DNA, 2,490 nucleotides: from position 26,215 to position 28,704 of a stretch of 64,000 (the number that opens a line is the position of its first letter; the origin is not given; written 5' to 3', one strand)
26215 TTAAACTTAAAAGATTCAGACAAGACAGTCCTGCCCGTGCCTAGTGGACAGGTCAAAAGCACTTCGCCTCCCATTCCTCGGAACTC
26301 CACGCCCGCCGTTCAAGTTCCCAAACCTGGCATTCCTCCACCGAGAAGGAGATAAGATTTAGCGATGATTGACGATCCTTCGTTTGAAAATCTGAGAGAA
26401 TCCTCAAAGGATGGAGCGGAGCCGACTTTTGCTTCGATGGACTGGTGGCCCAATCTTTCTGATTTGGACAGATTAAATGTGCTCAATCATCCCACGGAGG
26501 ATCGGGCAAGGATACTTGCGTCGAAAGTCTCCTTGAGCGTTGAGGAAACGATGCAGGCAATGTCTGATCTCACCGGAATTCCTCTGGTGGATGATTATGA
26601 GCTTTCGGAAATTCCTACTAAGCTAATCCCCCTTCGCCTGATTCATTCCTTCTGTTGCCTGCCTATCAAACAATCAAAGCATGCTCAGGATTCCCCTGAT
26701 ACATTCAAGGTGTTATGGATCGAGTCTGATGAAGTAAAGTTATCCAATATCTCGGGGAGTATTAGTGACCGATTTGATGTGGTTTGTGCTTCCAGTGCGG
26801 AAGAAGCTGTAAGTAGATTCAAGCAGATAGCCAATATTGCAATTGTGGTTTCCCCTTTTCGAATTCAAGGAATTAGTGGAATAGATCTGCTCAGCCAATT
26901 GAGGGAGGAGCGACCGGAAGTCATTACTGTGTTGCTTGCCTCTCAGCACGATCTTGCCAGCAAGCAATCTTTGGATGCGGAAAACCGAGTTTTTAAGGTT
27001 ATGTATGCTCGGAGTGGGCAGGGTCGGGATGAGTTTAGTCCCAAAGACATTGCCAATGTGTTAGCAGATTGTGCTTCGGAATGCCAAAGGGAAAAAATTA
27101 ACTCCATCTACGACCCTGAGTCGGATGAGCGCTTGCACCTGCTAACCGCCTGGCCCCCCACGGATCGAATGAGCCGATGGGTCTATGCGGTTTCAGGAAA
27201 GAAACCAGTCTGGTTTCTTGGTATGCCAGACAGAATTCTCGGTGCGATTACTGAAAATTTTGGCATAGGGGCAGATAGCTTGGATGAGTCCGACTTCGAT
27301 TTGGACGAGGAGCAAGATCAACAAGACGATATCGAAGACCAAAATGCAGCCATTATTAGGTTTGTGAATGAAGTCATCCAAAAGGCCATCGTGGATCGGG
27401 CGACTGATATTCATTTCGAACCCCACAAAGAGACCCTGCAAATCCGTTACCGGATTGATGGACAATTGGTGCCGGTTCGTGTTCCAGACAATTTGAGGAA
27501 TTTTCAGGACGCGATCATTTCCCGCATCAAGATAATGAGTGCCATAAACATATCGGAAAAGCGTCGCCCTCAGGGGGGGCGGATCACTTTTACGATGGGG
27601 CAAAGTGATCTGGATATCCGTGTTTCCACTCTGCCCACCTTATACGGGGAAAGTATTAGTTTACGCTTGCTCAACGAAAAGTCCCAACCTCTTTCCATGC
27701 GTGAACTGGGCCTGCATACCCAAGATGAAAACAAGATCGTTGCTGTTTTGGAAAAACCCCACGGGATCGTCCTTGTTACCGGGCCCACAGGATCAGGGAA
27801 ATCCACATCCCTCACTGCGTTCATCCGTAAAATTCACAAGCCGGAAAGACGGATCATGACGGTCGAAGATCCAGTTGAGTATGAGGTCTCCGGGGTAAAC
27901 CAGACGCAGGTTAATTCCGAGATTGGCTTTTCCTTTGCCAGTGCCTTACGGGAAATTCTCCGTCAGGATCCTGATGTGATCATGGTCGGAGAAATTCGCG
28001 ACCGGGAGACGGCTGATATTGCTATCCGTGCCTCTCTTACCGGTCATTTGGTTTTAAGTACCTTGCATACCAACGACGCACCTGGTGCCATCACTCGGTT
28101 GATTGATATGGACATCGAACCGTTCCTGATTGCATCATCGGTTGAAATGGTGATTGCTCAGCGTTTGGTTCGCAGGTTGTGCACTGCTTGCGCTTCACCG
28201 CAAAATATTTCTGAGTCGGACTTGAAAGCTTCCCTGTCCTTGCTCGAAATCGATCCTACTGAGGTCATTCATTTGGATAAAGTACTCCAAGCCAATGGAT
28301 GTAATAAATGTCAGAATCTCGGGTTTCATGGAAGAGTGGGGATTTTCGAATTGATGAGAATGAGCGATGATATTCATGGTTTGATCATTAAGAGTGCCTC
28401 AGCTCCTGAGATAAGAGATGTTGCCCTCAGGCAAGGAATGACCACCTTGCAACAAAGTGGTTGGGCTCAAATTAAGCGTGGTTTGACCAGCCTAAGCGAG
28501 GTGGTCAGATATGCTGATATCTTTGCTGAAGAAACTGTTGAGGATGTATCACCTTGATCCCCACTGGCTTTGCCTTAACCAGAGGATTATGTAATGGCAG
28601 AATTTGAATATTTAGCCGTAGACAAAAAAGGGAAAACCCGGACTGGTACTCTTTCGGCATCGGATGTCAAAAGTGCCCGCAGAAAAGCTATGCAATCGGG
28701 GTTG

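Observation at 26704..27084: CheY-like pseudo-receiver domain inserted inside the N-terminal domain of the secretion ATPase GspE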

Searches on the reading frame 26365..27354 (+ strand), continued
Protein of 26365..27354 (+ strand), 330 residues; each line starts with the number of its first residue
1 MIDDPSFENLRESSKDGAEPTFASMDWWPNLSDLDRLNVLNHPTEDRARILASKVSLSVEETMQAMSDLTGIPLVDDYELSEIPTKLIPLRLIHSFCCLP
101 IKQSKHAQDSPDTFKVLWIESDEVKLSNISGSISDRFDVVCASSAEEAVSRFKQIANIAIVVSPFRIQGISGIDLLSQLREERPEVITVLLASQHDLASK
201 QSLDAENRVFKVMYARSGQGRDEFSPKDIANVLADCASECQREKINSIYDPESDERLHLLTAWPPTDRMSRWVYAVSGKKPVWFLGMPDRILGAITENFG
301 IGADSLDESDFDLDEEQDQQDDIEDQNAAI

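Call 48: fold_search(model_id=the predicted structure, library=pdb)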
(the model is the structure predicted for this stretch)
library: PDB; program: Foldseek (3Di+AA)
matches with E <= 10: 1777; with E <= 0.001: 480
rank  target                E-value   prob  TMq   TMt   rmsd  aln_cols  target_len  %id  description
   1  3jte                  3.2e-09  1.00  0.39  0.86   2.0       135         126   21  Crystal structure of response regulator receiver domain Protein from clostridium thermocellum (released 2009-09-22)
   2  3kcn_A                4.1e-09  1.00  0.42  0.88   2.7       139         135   17  The crystal structure of adenylate cyclase from Rhodopirellula baltica (released 2009-11-17)
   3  2jk1                  4.9e-09  1.00  0.41  0.83   1.8       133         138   19  Crystal structure of the wild-type HupR receiver domain (released 2008-11-11)
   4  2vui                  2.4e-08  1.00  0.42  0.86   2.0       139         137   19  Crystal structure of the HupR receiver domain in inhibitory phospho- state (released 2008-11-11)
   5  3kcn_B                3.4e-08  1.00  0.40  0.82   3.0       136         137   19  The crystal structure of adenylate cyclase from Rhodopirellula baltica (released 2009-11-17)
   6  2vuh                  3.8e-08  1.00  0.41  0.87   1.7       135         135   18  Crystal structure of the D55E mutant of the HupR receiver domain (released 2008-11-11)
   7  4l4u                  2.4e-07  1.00  0.42  0.32   2.4       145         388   16  Crystal structure of construct containing A. aeolicus NtrC1 receiver, central and DNA binding domains (released 2013-08-28)
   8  3hv2_A                2.8e-07  1.00  0.39  0.81   2.0       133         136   16  Crystal structure of signal receiver domain OF HD domain-containing protein FROM Pseudomonas fluorescens Pf-5 (released 2009-06-23)
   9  3crn_B                3.4e-07  1.00  0.39  0.88   2.0       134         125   15  Crystal structure of response regulator receiver domain protein (CheY-like) from Methanospirillum hungatei JF-1 (released 2008-04-22)
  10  3hv2_B                6.6e-07  1.00  0.38  0.85   2.1       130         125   16  Crystal structure of signal receiver domain OF HD domain-containing protein FROM Pseudomonas fluorescens Pf-5 (released 2009-06-23)
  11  3nns_A                8.4e-07  1.00  0.35  0.82   2.6       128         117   16  BeF3 Activated DrrB Receiver Domain (released 2010-08-11)
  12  3crn_A                1.5e-06  1.00  0.40  0.88   2.0       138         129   14  Crystal structure of response regulator receiver domain protein (CheY-like) from Methanospirillum hungatei JF-1 (released 2008-04-22)
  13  6swb_B                1.5e-06  1.00  0.36  0.73   3.5       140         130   14  The REC domain of AraT, a response regulator from Geobacillus stearothermophilus (released 2020-10-14)
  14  3cfy                  1.6e-06  1.00  0.39  0.83   2.1       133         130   10  Crystal structure of signal receiver domain of putative Luxo repressor protein from Vibrio parahaemolyticus (released 2008-03-18)
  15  2rjn                  1.7e-06  1.00  0.41  0.85   1.6       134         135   13  Crystal structure of an uncharacterized protein Q2BKU2 from Neptuniibacter caesariensis (released 2007-10-23)
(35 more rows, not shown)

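Call 49: search_protein_representatives(alignment_id=A3)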
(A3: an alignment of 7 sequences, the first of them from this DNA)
Query: 7 sequences, 273 profile positions. Proteins with E-value up to 0.001 (for the whole library): 321325; up to 1e-10: 29422; up to 1e-30: 133. The best 150 are listed.
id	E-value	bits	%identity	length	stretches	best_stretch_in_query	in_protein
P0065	1.9e-61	224.6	-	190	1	1-162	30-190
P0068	2.6e-54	201.2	-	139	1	1-128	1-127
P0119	2.5e-49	184.9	-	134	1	139-267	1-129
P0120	4.3e-49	184.1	-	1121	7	84-203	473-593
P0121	1.4e-48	182.4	-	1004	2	83-216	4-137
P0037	7.3e-48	180.1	-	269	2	217-273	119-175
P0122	5.4e-45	170.7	-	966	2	86-214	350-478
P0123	8.7e-45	170.0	-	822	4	87-211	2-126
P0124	1.0e-43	166.5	-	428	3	83-210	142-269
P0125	1.6e-41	159.3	-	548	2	86-215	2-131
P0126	2.9e-41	158.4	-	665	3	83-213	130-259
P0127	3.4e-41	158.2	-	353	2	84-211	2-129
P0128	9.6e-41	156.7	-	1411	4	90-217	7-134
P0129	2.6e-40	155.3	-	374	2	84-207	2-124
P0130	2.8e-40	155.2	-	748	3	89-216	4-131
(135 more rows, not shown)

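Call 50: search_protein_families(library=pfam, proteins=[P0005, P0011, P0067, P0001, P0003, P0040, P0041], max_evalue=1)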
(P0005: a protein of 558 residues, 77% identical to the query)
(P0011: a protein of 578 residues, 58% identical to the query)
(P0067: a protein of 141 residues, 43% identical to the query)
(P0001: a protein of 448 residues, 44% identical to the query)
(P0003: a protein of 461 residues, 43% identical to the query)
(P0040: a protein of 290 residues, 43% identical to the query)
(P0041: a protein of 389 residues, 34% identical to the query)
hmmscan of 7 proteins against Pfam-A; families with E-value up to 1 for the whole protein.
P0005 (558 aa): 18 families
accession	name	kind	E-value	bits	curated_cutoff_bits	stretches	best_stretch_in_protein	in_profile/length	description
PF00437.27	T2SSE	-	1.1e-130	436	24.9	1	153-543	3-370/370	Type II/IV secretion system protein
PF13401.12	AAA_22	-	9.1e-05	23.2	27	1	293-339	4-50/130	AAA domain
PF25199.1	nSTAND_NTPase5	-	0.00012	22.3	34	1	292-334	39-82/145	Novel STAND NTPase 5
PF13191.12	AAA_16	-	0.00018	22.5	32.6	1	293-388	24-110/167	AAA ATPase domain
PF13555.12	AAA_29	-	0.00033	20.8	27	1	292-314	20-42/61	P-loop containing region of AAA domain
PF20720.3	nSTAND3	-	0.0021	18.2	27.2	1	285-334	9-57/155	Novel STAND NTPase 3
PF00005.33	ABC_tran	-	0.0022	19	25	1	293-354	10-67/137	ABC transporter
PF13476.12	AAA_23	-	0.0077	17.3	27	1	293-314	18-39/201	AAA domain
PF13604.12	AAA_30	-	0.012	15.8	27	1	287-322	11-46/191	AAA domain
PF01580.24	FtsK_SpoIIIE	-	0.014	15.3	24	1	274-315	20-60/221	FtsK/SpoIIIE family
PF01637.24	ATPase_2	-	0.018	15.3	33.2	1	285-345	10-71/225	ATPase domain predominantly from Archaea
PF03215.21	Rad17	-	0.019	15.4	23.8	1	289-321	39-71/186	Rad17 P-loop domain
PF13173.12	AAA_14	-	0.019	15.4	27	1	295-335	3-44/129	AAA domain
PF13086.12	AAA_11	-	0.027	14.7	27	1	283-321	7-44/257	AAA domain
PF12775.13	AAA_7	-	0.054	13.5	25.8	1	286-325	25-64/181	P-loop containing dynein motor region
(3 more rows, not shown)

P0011 (578 aa): 19 families
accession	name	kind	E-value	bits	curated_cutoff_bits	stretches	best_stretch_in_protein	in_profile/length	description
PF00437.27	T2SSE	-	3.5e-129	431.1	24.9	1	180-570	3-370/370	Type II/IV secretion system protein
PF13401.12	AAA_22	-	4.3e-05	24.3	27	1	320-366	4-50/130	AAA domain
PF05157.20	MshEN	-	7.2e-05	23.1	23.1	1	78-155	8-85/90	MshEN domain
PF25199.1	nSTAND_NTPase5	-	0.00011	22.5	34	1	318-361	38-82/145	Novel STAND NTPase 5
PF13191.12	AAA_16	-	0.00024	22.1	32.6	1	320-369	24-64/167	AAA ATPase domain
PF13555.12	AAA_29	-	0.00071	19.7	27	1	319-341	20-42/61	P-loop containing region of AAA domain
PF20720.3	nSTAND3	-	0.0019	18.4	27.2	1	312-362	9-58/155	Novel STAND NTPase 3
PF00005.33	ABC_tran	-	0.0029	18.7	25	1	321-380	11-66/137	ABC transporter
PF01580.24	FtsK_SpoIIIE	-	0.0056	16.6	24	1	301-342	20-60/221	FtsK/SpoIIIE family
PF13604.12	AAA_30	-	0.0075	16.5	27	1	313-349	10-46/191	AAA domain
PF13476.12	AAA_23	-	0.0098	17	27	1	321-341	19-39/201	AAA domain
PF13173.12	AAA_14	-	0.014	15.9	27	1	322-364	3-46/129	AAA domain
PF01637.24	ATPase_2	-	0.021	15.1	33.2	1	312-370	10-69/225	ATPase domain predominantly from Archaea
PF03215.21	Rad17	-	0.029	14.7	23.8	1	317-348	40-71/186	Rad17 P-loop domain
PF13086.12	AAA_11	-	0.032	14.5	27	1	308-348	5-44/257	AAA domain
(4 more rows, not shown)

P0067 (141 aa): 2 families
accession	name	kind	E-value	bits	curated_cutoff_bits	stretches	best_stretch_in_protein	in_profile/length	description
PF05157.20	MshEN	-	1.8e-06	28.3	23.1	1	52-128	9-85/90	MshEN domain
PF06807.19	Clp1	-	0.21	12.5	27.9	1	71-108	24-62/113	Pre-mRNA cleavage complex II protein Clp1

P0001 (448 aa): 2 families
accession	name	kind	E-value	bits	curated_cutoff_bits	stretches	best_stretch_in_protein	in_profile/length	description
PF00072.30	Response_reg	-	6.9e-19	68.5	30.2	1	175-285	1-110/111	Response regulator receiver domain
PF00437.27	T2SSE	-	2.5e-08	33.4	24.9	1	377-422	3-48/370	Type II/IV secretion system protein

P0003 (461 aa): 4 families
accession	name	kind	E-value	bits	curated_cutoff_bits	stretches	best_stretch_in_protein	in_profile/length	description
PF00437.27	T2SSE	-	1.6e-43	149.2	24.9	1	304-457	3-154/370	Type II/IV secretion system protein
PF00072.30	Response_reg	-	6.7e-18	65.3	30.2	1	102-212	1-110/111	Response regulator receiver domain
PF05157.20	MshEN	-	0.0045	17.4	23.1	0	231-279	36-85/90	MshEN domain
PF17404.7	Nrap_D3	-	0.22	12.1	23.1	0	290-339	19-69/160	Nrap protein domain 3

P0040 (290 aa): 5 families
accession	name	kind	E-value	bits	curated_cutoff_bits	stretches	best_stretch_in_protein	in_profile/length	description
PF00437.27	T2SSE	-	7.2e-17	61.5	24.9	1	180-265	3-86/370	Type II/IV secretion system protein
PF00072.30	Response_reg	-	0.00075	20.1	30.2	1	6-84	30-106/111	Response regulator receiver domain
PF07317.18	PilZN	-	0.095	13.1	23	1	33-71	30-68/107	Flagellar regulator YcgR, PilZN domain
PF15754.10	SPESP1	-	0.22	11.1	27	0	151-220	170-237/322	Sperm equatorial segment protein 1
PF20922.3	Anamorsin_N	-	0.24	11.5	27.1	0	16-70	48-106/163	Anamorsin, N-terminal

P0041 (389 aa): 1 family
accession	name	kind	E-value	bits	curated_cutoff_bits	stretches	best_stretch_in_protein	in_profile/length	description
PF00072.30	Response_reg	-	0.2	12.2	30.2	1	208-320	1-106/111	Response regulator receiver domain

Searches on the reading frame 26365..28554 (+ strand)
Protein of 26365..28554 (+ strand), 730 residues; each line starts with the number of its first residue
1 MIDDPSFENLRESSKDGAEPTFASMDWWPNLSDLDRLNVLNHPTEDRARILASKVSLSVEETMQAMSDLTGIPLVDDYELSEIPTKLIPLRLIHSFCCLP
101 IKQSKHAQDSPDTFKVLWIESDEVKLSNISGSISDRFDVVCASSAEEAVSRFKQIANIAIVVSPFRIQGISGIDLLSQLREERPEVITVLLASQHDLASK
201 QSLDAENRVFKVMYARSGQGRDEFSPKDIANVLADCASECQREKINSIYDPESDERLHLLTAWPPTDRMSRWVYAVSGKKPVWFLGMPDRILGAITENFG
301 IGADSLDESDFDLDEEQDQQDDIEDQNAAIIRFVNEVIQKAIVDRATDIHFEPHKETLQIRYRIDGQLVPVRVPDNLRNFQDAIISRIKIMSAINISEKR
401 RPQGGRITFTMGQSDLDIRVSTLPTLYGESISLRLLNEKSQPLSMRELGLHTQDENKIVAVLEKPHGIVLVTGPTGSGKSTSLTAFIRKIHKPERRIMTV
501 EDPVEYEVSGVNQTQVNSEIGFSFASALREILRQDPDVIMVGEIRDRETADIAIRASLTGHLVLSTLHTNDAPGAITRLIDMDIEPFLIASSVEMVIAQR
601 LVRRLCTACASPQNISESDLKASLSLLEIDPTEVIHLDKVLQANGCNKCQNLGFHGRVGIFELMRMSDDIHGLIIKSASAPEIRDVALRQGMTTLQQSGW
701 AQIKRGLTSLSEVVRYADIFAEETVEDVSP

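Call 3: search_protein_families(library=pfam, proteins=[window:26365-28554:+], max_evalue=1)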
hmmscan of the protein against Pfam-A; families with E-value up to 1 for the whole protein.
window:26365-28554:+ (730 aa): 17 families
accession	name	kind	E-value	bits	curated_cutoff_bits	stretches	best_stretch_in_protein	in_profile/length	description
PF00437.27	T2SSE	-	1.1e-130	436.1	24.9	1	325-715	3-370/370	Type II/IV secretion system protein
PF25199.1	nSTAND_NTPase5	-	8.3e-06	26.1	34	1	464-506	39-82/145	Novel STAND NTPase 5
PF00072.30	Response_reg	-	9e-05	23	30.2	1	117-198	2-83/111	Response regulator receiver domain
PF13191.12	AAA_16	-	0.00013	22.9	32.6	1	465-563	24-113/167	AAA ATPase domain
PF13401.12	AAA_22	-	0.00014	22.6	27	1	465-510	4-49/130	AAA domain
PF13555.12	AAA_29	-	0.00094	19.3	27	1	464-486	20-42/61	P-loop containing region of AAA domain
PF20720.3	nSTAND3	-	0.0021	18.2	27.2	1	452-506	4-57/155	Novel STAND NTPase 3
PF13476.12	AAA_23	-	0.0056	17.8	27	1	465-486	18-39/201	AAA domain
PF13604.12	AAA_30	-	0.0075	16.5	27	1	457-494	9-46/191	AAA domain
PF00005.33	ABC_tran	-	0.0088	17.1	25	1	467-522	12-63/137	ABC transporter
PF03215.21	Rad17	-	0.018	15.4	23.8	1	460-493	38-71/186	Rad17 P-loop domain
PF13173.12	AAA_14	-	0.022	15.2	27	1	467-507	3-44/129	AAA domain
PF01637.24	ATPase_2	-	0.024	14.9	33.2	1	458-520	11-74/225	ATPase domain predominantly from Archaea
PF13086.12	AAA_11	-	0.029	14.6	27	1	452-493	4-44/257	AAA domain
PF01580.24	FtsK_SpoIIIE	-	0.035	14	24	1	456-488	29-61/221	FtsK/SpoIIIE family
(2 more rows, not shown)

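Call 4: search_protein_families(library=ncbifam, proteins=[window:26365-28554:+], max_evalue=1)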
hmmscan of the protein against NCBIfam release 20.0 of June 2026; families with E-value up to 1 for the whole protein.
window:26365-28554:+ (730 aa): 45 families (the best 25 are shown)
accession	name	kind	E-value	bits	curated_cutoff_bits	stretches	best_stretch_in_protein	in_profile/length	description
TIGR02533.1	type_II_gspE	equivalog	2.5e-156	521.1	630.25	1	306-715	80-484/486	type II secretion system ATPase GspE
TIGR02538.1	type_IV_pilB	equivalog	4.6e-153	510.8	675.65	1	308-716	156-561/564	type IV-A pilus assembly ATPase PilB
NF007755.0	PRK10436.1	equivalog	1.4e-127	426.2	617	1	315-716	70-458/465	type II secretion system protein GspE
NF053534.1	T4PilAsmATPsTfpB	equivalog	2.7e-124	415.7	850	1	316-716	189-581/584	type IV pilus assembly ATPase TfpB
NF041000.1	ATPase_ComGA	equivalog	1.3e-78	263.7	300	1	336-603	2-266/267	competence type IV pilus ATPase ComGA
TIGR01420.1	pilT_fam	subfamily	5.5e-53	180.4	319.1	1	335-604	3-270/343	PilT/PilU family type 4a pilus ATPase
TIGR02525.1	plasmid_TraJ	equivalog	2.4e-28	99.2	368.3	1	431-583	120-273/372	plasmid transfer ATPase TraJ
TIGR02524.1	dot_icm_DotB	equivalog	3.3e-24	85.8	463.3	1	456-582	124-259/358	Dot/Icm type IV secretion system ATPase DotB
TIGR02782.1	TrbB_P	equivalog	2.8e-17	63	304.55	1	464-582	134-255/303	P-type conjugative transfer ATPase TrbB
NF010469.0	PRK13894.1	subfamily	3.3e-17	62.8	508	1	449-580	132-265/320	conjugal transfer ATPase TrbB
NF058587.1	archaellum_moto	equivalog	4.6e-17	62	550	1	428-603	236-418/527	archaellum flagellar ATPase motor FlaI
TIGR03819.1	heli_sec_ATPase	hypoth_equivalog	8.4e-15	54.8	373.15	1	427-579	138-297/340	TadA family conjugal transfer-associated ATPase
TIGR02788.1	VirB11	equivalog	1.6e-14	53.7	249.95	1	469-583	147-266/308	P-type DNA transfer ATPase VirB11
NF010407.0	PRK13833.1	subfamily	8.4e-13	48.4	499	1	469-583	147-263/323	conjugal transfer protein TrbB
NF053672.1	bindosome_BasE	exception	1.4e-08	33.9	1000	1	469-580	273-389/512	bindosome assembly system ATPase subunit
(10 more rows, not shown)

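Call 15: find_encoding_contigs(protein=window:26365-28554:+, flank=10000, max_places=3)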
Protein window:26365-28554:+ (730 aa): 1 contig read that carries it; 1 place shown.
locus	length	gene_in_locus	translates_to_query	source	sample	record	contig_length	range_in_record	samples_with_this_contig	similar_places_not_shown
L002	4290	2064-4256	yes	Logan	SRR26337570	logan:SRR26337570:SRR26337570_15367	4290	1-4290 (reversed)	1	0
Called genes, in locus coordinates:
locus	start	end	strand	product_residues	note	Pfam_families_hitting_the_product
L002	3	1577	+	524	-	?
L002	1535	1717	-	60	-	-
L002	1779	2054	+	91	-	-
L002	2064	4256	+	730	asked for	PF25199:nSTAND_NTPase5 (faint), PF00437:T2SSE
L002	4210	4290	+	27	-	?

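Call 20: predict_structure(alignment_id=A2)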
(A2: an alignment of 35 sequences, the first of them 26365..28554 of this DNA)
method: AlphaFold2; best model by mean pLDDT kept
length: 730 residues; sequences in the alignment: 35
mean_pLDDT: 68.2   pTM: 0.41
mean pLDDT of the five models: 68.2, 67.2, 66.1, 65.4, 57.8
residues with pLDDT >= 90: 51; 70-90: 349; 50-70: 189; < 50: 141
segments of 3 or more residues with pLDDT < 50: 1-20, 106-112, 218-220, 244-253, 303-320, 392-443, 503-520, 719-730
pLDDT, mean of each block of 10 residues (from residue 1): 36 32 73 77 82 87 86 82 78 85 52 64 68 71 72 65 59 72 73 64 58 62 68 70 44 67 85 77 88 81 41 40 66 74 66 64 70 76 62 43 34 33 31 32 57 79 68 61 65 61 42 38 66 67 76 80 73 87 89 86 86 90 89 90 84 81 89 91 90 88 90 74 35
secondary structure, 60 per line:
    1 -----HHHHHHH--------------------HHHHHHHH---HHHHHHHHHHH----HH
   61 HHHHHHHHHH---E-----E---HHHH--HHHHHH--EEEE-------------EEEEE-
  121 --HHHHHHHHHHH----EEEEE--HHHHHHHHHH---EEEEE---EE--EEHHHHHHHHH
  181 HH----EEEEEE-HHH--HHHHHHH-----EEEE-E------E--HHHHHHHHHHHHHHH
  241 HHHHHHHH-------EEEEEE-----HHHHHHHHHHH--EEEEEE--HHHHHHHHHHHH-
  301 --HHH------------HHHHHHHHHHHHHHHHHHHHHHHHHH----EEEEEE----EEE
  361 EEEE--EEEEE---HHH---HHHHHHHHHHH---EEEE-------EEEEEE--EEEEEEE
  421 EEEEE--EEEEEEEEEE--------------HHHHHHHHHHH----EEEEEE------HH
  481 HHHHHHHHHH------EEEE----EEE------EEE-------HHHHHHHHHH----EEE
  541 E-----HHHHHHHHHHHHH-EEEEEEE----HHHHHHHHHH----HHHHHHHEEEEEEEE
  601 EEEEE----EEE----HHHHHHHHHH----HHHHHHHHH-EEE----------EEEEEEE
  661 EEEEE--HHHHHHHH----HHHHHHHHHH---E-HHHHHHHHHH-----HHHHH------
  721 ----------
elements in order (helices of 4 or more, strands of 3 or more residues): H6-12 H33-40 H44-54 H59-70 H84-87 H90-95 E98-101 E115-119 H123-133 E138-142 H145-154 E158-162 H172-182 E187-192 H199-205 E211-214 H226-248 E256-261 H267-277 E280-285 H288-299 H318-343 E348-353 E358-364 E367-371 H381-391 E395-398 E406-411 E414-425 E428-437 H452-462 E467-472 H479-490 E497-500 E505-507 E514-516 H524-533 E538-541 H547-559 E561-567 H572-581 H586-592 E593-605 E610-612 H617-626 H631-639 E641-643 E654-665 H668-675 H680-689 H695-704 H710-714
